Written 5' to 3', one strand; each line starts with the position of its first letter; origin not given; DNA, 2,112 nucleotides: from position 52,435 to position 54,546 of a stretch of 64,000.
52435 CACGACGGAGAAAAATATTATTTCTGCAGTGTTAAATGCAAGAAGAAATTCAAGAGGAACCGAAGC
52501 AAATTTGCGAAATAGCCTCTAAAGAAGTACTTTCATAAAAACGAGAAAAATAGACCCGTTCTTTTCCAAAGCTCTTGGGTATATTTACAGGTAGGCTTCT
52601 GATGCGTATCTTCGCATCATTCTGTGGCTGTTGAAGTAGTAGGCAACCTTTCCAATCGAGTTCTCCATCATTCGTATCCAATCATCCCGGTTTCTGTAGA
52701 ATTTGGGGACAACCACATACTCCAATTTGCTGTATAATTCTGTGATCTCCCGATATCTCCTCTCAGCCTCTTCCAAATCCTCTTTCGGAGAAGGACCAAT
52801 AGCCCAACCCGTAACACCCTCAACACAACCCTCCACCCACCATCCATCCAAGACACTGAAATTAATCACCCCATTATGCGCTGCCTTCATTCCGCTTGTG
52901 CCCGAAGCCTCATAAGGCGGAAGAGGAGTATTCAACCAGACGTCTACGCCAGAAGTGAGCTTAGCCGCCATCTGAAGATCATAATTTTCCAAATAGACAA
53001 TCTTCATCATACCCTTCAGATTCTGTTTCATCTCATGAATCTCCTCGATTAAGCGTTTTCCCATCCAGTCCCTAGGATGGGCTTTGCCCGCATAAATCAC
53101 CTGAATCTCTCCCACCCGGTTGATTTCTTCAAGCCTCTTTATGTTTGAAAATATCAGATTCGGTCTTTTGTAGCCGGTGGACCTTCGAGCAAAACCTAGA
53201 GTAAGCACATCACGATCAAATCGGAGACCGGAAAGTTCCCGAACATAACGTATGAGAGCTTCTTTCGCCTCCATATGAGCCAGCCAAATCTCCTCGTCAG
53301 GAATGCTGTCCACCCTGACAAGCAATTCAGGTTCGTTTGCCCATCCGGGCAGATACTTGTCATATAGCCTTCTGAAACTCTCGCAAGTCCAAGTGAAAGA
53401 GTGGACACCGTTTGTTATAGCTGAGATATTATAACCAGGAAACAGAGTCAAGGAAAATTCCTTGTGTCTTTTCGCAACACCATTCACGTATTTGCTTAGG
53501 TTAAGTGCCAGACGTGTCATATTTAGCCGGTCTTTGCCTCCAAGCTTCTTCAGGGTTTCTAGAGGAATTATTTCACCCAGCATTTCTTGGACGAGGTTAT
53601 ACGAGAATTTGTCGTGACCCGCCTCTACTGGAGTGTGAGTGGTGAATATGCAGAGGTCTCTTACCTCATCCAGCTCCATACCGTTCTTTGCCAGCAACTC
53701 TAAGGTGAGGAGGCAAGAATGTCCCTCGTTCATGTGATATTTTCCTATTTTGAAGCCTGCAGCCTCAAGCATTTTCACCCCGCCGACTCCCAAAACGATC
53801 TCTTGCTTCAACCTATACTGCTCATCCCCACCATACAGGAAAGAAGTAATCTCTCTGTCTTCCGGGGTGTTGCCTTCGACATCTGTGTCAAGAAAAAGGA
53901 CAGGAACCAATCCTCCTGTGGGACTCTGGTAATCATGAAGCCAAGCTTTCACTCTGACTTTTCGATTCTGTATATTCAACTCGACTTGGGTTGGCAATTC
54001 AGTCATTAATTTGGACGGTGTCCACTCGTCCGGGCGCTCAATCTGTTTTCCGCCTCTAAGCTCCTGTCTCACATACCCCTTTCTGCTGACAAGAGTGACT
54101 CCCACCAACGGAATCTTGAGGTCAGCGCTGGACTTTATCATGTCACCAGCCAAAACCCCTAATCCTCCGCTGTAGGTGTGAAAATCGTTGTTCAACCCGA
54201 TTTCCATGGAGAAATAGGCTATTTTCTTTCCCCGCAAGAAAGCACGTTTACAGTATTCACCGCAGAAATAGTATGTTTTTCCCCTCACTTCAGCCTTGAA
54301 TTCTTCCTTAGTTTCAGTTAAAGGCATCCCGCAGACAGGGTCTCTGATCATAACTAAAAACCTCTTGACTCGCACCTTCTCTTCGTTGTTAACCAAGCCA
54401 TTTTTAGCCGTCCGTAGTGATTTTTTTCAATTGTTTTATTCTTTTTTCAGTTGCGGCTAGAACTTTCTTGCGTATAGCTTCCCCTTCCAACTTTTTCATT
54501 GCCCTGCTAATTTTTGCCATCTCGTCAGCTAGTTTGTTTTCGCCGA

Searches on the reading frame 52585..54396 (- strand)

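Call 92: search_protein_families(library=pfam, proteins=[window:52585-54396:-], max_evalue=0.001)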
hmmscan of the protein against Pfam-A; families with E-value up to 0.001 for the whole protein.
window:52585-54396:- (603 aa): 2 families
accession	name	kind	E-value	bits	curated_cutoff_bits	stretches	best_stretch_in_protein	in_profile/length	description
PF00343.26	Phosphorylase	-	1.6e-33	116.4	27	2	287-522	320-583/713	Carbohydrate phosphorylase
PF04945.19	YHS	-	4.4e-10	39.8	30.3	1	18-55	2-38/47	YHS domain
